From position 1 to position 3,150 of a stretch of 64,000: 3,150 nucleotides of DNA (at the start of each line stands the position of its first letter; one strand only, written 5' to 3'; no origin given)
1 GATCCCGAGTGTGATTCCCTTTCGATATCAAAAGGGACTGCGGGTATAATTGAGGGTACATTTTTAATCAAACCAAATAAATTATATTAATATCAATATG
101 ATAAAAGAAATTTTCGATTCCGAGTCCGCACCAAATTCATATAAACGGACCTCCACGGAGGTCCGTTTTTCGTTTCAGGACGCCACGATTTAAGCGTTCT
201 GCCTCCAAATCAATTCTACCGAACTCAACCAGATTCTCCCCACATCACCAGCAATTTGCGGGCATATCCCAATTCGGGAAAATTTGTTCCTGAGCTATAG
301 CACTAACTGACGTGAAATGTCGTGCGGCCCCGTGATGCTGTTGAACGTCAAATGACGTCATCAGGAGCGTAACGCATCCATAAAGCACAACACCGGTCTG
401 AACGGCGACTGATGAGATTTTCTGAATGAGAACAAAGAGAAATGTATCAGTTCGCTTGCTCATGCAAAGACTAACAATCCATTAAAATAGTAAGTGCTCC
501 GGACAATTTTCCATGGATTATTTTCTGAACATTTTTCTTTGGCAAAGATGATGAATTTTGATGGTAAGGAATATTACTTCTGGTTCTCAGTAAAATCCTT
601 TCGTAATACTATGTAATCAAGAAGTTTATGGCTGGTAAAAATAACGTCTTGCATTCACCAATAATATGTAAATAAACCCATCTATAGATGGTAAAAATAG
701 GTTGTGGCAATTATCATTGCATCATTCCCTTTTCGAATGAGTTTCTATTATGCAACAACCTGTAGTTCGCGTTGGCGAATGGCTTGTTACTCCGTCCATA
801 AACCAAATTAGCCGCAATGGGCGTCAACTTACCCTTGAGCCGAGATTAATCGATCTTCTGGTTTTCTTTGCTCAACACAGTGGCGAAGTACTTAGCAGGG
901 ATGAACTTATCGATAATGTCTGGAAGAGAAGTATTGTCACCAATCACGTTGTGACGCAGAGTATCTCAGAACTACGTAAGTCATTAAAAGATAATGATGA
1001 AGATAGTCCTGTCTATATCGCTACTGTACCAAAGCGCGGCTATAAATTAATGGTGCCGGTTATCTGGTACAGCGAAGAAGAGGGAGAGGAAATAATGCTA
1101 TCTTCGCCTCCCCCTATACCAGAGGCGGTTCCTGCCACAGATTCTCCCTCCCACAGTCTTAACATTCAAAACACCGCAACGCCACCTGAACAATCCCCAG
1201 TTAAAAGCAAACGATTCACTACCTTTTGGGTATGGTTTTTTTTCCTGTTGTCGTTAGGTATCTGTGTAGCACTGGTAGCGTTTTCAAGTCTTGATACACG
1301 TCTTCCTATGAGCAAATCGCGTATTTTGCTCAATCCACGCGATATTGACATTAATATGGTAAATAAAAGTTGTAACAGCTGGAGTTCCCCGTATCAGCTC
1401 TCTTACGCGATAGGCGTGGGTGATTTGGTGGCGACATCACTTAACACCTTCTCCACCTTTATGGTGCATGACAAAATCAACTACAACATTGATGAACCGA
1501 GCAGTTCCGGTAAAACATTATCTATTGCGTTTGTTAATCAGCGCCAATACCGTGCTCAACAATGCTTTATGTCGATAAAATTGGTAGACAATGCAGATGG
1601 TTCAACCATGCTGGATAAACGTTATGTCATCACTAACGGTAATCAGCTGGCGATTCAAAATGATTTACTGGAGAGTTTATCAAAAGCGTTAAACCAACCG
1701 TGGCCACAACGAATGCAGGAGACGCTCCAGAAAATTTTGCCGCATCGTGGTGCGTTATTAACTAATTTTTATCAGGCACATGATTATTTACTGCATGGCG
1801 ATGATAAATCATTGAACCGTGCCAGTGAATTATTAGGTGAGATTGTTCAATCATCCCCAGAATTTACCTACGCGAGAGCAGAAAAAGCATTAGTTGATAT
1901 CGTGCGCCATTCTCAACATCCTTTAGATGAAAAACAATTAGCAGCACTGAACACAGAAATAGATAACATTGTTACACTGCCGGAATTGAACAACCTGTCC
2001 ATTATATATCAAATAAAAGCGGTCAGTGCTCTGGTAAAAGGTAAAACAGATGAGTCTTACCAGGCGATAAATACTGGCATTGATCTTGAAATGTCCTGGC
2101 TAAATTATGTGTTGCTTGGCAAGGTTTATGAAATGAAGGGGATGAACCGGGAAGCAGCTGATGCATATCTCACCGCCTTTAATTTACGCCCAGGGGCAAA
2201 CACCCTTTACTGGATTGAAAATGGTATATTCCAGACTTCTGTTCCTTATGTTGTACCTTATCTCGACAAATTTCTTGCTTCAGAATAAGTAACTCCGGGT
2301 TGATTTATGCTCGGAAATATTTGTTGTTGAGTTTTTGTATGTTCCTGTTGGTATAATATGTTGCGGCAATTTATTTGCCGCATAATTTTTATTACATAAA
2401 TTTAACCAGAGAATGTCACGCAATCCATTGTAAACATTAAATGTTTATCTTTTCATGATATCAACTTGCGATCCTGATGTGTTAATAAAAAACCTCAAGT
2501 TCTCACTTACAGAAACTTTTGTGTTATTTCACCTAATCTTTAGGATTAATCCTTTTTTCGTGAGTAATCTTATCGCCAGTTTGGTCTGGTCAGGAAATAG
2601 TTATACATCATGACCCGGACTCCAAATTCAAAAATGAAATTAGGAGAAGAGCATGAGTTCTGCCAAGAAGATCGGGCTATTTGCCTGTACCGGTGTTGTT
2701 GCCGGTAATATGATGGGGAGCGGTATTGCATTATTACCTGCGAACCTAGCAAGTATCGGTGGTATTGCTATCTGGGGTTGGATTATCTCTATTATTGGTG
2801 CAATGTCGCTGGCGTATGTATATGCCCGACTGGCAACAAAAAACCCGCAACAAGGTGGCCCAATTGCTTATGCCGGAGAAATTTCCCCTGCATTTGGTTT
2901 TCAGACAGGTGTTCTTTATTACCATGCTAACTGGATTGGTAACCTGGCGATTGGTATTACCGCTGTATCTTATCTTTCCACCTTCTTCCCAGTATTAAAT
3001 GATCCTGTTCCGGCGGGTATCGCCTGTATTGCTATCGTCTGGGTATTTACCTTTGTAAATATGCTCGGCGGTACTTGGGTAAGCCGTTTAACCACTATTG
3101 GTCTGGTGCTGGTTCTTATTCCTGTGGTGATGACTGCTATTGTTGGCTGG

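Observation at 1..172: Orphan tRNA-Phe 3'-end fragment plus terminator: probable att scar of a pheU-targeted integrative element at the left edge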

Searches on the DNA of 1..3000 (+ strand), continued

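Call 16: get_annotated_region(hit=H67, flank=20000)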
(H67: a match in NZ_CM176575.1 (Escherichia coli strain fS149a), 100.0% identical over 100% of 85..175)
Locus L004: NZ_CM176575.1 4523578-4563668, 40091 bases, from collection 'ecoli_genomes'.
description: Escherichia coli strain fS149a chromosome, whole genome shotgun sequence
organism: Escherichia coli strain fS149a (NCBI taxid 562)
replicon: chromosome; assembly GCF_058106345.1
host: Homo sapiens; source: -; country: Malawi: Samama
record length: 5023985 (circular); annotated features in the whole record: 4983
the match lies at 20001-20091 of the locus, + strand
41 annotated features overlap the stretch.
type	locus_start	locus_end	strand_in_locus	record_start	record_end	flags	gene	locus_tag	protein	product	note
CDS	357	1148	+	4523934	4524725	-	-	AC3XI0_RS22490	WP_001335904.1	hypothetical protein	-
CDS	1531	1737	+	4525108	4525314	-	-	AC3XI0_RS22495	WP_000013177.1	helix-turn-helix transcriptional regulator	-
CDS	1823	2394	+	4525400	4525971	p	-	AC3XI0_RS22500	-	hypothetical protein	frameshifted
CDS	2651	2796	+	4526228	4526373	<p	-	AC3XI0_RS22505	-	IS1 family transposase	frameshifted; incomplete; partial in the middle of a contig; missing N-terminus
CDS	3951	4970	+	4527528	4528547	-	-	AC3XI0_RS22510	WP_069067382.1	transcriptional regulator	-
CDS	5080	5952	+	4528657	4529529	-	-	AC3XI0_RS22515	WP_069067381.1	GTPase family protein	-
CDS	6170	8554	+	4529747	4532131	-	-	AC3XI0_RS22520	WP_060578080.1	dynamin family protein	-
CDS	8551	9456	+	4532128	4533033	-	-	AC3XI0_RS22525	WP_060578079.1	diguanylate cyclase regulator RdcB family protein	-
CDS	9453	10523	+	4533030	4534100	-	-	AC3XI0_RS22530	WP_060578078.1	patatin-like phospholipase family protein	-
CDS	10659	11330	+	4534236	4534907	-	-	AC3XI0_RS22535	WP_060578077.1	hypothetical protein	-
CDS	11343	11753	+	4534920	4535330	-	-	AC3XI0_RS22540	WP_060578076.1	hypothetical protein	-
CDS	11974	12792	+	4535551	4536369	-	-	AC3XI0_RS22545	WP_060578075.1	DUF932 domain-containing protein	-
CDS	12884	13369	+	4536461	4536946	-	-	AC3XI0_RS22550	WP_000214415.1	antirestriction protein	-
CDS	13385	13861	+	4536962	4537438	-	radC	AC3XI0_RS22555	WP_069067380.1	RadC family protein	-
CDS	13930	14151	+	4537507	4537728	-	-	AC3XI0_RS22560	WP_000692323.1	DUF987 domain-containing protein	-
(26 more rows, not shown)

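Call 28: search_dna_similar(query=window:1-133:+, collection=ecoli_genomes, mode=near, max_rows=40, rows=spread)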
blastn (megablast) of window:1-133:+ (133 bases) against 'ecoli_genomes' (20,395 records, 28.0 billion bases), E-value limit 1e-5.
Records with a match: 1783; places in all: 2054; records where one place covers at least 80% of the query: 1783.
Genomes with a match: 1783 of 5426; with a place that covers at least 80% of the query: 1783. Places per genome that has any: lowest 1, median 1, highest 3. On chromosomes: 2053 places; on plasmids: 1.
Best place of each record, by identity: >=99% 191; 95-99% 974; 90-95% 18; 80-90% 600.
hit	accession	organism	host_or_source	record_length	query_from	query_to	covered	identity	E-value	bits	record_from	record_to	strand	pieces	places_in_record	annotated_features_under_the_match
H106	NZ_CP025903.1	Escherichia coli strain 300709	Homo sapiens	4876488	1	133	100%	99.3%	7e-61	241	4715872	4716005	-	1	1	DUF4942 domain-containing protein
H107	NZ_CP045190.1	Escherichia coli strain NT1F31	pig manure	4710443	1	133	100%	99.3%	7e-61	241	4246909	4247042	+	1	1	DUF4942 domain-containing protein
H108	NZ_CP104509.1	Escherichia coli strain E2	Poultry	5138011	1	133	100%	99.3%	7e-61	241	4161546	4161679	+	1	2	DUF4942 domain-containing protein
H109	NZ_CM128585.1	Escherichia coli strain 300490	Homo sapiens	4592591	1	133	100%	99.3%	7e-61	241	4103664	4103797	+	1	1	DUF4942 domain-containing protein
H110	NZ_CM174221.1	Escherichia coli strain mussel_type_A_ST536_O21:H9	Raw mussels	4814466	1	133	100%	99.3%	7e-61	241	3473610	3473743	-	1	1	DUF4942 domain-containing protein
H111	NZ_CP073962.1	Escherichia coli strain MB31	Poultry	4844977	1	133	100%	98.5%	3e-59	235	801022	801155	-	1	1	DUF4942 domain-containing protein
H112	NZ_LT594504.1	Escherichia coli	-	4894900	1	133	100%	98.5%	3e-59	235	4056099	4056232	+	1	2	DUF4942 domain-containing protein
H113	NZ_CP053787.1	Escherichia coli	Wild boar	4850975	1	133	100%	97.8%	2e-57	230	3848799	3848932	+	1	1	DUF4942 domain-containing protein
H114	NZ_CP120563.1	Escherichia coli strain H22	Homo sapiens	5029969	1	133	100%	97.8%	2e-57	230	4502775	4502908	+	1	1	DUF4942 domain-containing protein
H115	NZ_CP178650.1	Escherichia coli strain VTB96816v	Chicken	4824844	1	133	100%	97.8%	2e-57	230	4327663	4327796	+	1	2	DUF4942 domain-containing protein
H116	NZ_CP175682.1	Escherichia coli strain Z1324PEC0010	Rectal swab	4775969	1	133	100%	97.0%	2e-56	226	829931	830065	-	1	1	DUF4942 domain-containing protein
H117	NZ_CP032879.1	Escherichia coli strain WCHEC000837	Homo sapiens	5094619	1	133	100%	97.0%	7e-56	224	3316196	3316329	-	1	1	DUF4942 domain-containing protein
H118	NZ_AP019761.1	Escherichia coli O111:H- strain 110512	Homo sapiens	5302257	1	133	100%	97.0%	7e-56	224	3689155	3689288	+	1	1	DUF4942 domain-containing protein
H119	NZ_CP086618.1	Escherichia coli strain RIVM_C039227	Homo sapiens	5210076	1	133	100%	97.0%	7e-56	224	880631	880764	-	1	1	DUF4942 domain-containing protein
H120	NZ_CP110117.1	Escherichia coli strain 2-331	Sewage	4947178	1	133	100%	97.0%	7e-56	224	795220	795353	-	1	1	DUF4942 domain-containing protein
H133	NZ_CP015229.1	Escherichia coli strain 06-00048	alfalfa sprout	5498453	1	133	100%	86.6%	2e-32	147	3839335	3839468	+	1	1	DUF4942 domain-containing protein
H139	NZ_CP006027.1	Escherichia coli O145:H28 str. RM13514 strain RM13514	Homo sapiens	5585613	4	133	98%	87.0%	2e-32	147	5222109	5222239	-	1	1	none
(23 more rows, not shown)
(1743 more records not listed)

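Call 30: get_annotated_region(hit=H118, flank=2500)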
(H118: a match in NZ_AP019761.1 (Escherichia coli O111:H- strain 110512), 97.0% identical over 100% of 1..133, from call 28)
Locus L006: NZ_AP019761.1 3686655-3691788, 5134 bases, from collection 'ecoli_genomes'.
description: Escherichia coli O111:H- strain 110512 chromosome, complete genome
organism: Escherichia coli O111:H- strain 110512 (NCBI taxid 168927)
replicon: chromosome; assembly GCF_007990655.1
host: Homo sapiens; source: -; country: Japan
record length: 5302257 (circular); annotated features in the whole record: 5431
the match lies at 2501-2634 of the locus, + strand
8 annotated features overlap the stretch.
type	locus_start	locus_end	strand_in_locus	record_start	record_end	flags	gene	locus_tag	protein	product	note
CDS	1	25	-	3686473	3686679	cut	-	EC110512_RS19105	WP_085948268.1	putative zinc ribbon protein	-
CDS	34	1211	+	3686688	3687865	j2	-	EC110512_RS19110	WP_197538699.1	IS3 family transposase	programmed frameshift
CDS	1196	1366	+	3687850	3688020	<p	-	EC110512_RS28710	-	DUF5983 family protein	incomplete; partial in the middle of a contig; missing N-terminus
CDS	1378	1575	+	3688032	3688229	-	-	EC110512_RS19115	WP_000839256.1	DUF957 domain-containing protein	-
CDS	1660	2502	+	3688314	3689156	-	-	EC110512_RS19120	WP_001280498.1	DUF4942 domain-containing protein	-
CDS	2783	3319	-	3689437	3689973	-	yghD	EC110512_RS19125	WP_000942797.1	GspM family type II secretion system protein YghD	-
CDS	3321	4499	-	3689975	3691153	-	gspL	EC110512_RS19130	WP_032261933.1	type II secretion system protein GspL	-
CDS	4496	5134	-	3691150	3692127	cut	gspK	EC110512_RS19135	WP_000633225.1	type II secretion system minor pseudopilin GspK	-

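Call 31: get_annotated_region(hit=H120, flank=2500)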
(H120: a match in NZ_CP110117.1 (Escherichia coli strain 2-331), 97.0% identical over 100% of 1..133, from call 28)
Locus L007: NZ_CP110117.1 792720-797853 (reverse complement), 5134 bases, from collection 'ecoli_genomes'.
description: Escherichia coli strain 2-331 chromosome, complete genome
organism: Escherichia coli strain 2-331 (NCBI taxid 562)
replicon: chromosome; assembly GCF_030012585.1
host: -; source: Sewage; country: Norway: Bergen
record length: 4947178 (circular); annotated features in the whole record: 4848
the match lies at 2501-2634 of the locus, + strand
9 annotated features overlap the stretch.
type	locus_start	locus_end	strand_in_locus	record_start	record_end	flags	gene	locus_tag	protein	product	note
CDS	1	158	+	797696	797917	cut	-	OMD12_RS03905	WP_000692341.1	DUF987 domain-containing protein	-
CDS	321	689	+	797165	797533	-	-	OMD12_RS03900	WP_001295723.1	type IV toxin-antitoxin system YeeU family antitoxin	-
CDS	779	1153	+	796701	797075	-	-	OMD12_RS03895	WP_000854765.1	TA system toxin CbtA family protein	-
CDS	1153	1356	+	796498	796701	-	-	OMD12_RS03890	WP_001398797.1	DUF5983 family protein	-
CDS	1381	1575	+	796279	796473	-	-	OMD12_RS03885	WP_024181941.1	DUF957 domain-containing protein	-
CDS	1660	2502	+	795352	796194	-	-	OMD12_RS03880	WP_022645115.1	DUF4942 domain-containing protein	-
CDS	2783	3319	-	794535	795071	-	yghD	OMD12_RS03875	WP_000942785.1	GspM family type II secretion system protein YghD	-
CDS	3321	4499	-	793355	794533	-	gspL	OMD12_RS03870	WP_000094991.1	type II secretion system protein GspL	-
CDS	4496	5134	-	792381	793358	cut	gspK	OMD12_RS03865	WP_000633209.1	type II secretion system minor pseudopilin GspK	-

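Call 32: get_annotated_region(hit=H133, flank=2500)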
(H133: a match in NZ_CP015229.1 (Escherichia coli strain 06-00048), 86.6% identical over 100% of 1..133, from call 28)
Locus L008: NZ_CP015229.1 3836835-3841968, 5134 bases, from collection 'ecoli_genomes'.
description: Escherichia coli strain 06-00048 chromosome, complete genome
organism: Escherichia coli strain 06-00048 (NCBI taxid 562)
replicon: chromosome; assembly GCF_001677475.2
host: -; source: alfalfa sprout; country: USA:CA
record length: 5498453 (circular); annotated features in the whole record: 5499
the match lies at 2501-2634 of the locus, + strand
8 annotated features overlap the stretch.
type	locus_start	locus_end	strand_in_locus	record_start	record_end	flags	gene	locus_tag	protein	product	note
CDS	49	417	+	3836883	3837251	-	-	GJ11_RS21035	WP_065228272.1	type IV toxin-antitoxin system YeeU family antitoxin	-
CDS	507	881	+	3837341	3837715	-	-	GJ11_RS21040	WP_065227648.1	TA system toxin CbtA family protein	-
CDS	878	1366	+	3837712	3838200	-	-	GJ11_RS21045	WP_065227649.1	DUF5983 family protein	-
CDS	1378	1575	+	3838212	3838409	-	-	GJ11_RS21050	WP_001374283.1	DUF957 domain-containing protein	-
CDS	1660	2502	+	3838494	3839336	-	-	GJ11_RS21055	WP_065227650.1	DUF4942 domain-containing protein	-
CDS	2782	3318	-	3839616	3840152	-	yghD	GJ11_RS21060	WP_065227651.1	GspM family type II secretion system protein YghD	-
CDS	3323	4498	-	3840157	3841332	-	gspL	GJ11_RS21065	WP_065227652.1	type II secretion system protein GspL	-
CDS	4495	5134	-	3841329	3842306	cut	gspK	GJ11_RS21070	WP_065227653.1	type II secretion system minor pseudopilin GspK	-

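Call 33: get_annotated_region(hit=H139, flank=2500)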
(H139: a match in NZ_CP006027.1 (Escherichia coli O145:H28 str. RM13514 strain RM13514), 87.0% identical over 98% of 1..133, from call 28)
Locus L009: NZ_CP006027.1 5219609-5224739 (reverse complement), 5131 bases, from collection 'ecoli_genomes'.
description: Escherichia coli O145:H28 str. RM13514 chromosome, complete genome
organism: Escherichia coli O145:H28 str. RM13514 strain RM13514 (NCBI taxid 1248902)
replicon: chromosome; assembly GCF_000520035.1
host: Homo sapiens; source: feces; clinical sample; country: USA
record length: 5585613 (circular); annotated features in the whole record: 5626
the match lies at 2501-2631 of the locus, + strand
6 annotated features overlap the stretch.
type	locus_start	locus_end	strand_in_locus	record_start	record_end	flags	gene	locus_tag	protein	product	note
CDS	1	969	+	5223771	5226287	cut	-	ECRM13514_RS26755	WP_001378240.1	hypothetical protein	-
CDS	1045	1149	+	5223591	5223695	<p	-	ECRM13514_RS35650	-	IrmA family protein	incomplete; partial in the middle of a contig; missing C-terminus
CDS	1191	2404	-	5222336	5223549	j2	-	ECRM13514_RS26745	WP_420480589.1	IS3 family transposase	programmed frameshift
sequence_feature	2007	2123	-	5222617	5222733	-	-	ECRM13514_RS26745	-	-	AL1L pseudoknot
CDS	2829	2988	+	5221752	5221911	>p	-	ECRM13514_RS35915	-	tyrosine-type recombinase/integrase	frameshifted; incomplete; partial in the middle of a contig; missing N-terminus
CDS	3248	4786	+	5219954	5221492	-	cadC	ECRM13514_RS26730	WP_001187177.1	lysine decarboxylation/transport transcriptional activator CadC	-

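Call 50: search_dna_similar(query=L006:2600-2790:+, collection=ecoli_genomes, mode=near, max_rows=16, rows=spread)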
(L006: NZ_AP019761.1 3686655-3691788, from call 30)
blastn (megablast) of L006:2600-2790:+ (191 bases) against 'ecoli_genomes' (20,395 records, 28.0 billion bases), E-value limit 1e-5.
Records with a match: 3941; places in all: 4257; records where one place covers at least 80% of the query: 2504.
Genomes with a match: 3941 of 5426; with a place that covers at least 80% of the query: 2504. Places per genome that has any: lowest 1, median 1, highest 3. On chromosomes: 4256 places; on plasmids: 1.
Best place of each record, by identity: >=99% 136; 95-99% 2759; 90-95% 1027; 80-90% 19.
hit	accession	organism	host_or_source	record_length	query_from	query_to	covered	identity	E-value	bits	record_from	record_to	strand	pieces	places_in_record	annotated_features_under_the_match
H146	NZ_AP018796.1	Escherichia coli strain E2855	Bos taurus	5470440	1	191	100%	100.0%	1e-94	353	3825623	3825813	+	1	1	yghD: GspM family type II secretion system protein YghD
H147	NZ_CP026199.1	Escherichia coli strain ECONIH6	Homo sapiens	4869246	1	191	100%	97.4%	3e-86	326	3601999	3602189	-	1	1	yghD: GspM family type II secretion system protein YghD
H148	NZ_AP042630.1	Escherichia coli strain OkiPb01705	bovine feces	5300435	1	191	100%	96.9%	1e-84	320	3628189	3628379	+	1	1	yghD: GspM family type II secretion system protein YghD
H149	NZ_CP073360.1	Escherichia coli strain EC11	urine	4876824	13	191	94%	97.8%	3e-81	309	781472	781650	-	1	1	yghD: GspM family type II secretion system protein YghD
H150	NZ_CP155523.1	Escherichia coli strain WWCOL-315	wastewater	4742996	14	191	93%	98.3%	2e-82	313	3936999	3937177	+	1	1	tRNA-Phe | yghD: GspM family type II secretion system protein YghD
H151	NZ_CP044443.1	Escherichia coli strain HeN100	-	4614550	14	191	93%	97.8%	1e-80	307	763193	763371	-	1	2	tRNA-Phe | gspM: type II secretion system protein GspM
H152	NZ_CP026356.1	Escherichia coli strain 2FA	not applicable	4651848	14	191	93%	96.6%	2e-77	296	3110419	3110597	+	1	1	tRNA-Phe | yghD: GspM family type II secretion system protein YghD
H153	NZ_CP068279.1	Escherichia coli strain CY708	not collected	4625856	14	191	93%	96.6%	2e-77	296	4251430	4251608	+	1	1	tRNA-Phe | yghD: GspM family type II secretion system protein YghD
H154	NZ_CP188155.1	Escherichia coli strain TUM24563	Laboratory developed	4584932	14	191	93%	96.6%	2e-77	296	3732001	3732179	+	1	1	tRNA-Phe | yghD: GspM family type II secretion system protein YghD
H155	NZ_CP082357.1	Escherichia coli strain VCSW7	Top soil and leaf litter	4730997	14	191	93%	96.1%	1e-75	291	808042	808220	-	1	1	tRNA-Phe | yghD: GspM family type II secretion system protein YghD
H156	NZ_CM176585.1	Escherichia coli strain cS51a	Homo sapiens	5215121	1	83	43%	97.6%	3e-31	143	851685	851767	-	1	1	none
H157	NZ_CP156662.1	Escherichia coli strain PKF4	Milvus migrans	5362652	1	83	43%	92.8%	5e-24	119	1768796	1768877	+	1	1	none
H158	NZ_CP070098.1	Escherichia coli strain FDAARGOS_1370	Homo sapiens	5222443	13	83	37%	94.4%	3e-21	110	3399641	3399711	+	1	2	none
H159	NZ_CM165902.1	Escherichia coli strain N10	Homo sapiens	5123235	13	83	37%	94.4%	3e-21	110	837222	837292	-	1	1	none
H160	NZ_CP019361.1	Escherichia coli strain XH993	Homo sapiens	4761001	1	77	40%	84.6%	1e-10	75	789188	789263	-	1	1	none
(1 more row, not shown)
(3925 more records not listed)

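Call 53: get_annotated_region(hit=H81, flank=1500)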
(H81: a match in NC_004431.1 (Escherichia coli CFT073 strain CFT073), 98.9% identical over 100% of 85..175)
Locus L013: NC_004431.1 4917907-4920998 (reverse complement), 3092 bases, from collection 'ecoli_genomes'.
description: Escherichia coli CFT073, complete sequence
organism: Escherichia coli CFT073 strain CFT073 (NCBI taxid 199310)
replicon: chromosome; assembly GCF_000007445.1
host: -; source: -; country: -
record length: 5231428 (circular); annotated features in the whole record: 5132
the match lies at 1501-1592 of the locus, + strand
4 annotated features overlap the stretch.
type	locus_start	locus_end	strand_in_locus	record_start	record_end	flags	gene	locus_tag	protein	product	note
CDS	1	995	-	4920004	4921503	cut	istA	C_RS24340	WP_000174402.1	IS21-like element ISEc10 family transposase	-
CDS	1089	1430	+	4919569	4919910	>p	-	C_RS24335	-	DUF4942 domain-containing protein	incomplete; partial in the middle of a contig; missing N-terminus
CDS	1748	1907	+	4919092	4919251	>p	-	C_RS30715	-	tyrosine-type recombinase/integrase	frameshifted; incomplete; partial in the middle of a contig; missing N-terminus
CDS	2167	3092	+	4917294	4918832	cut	cadC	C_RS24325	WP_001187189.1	lysine decarboxylation/transport transcriptional activator CadC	-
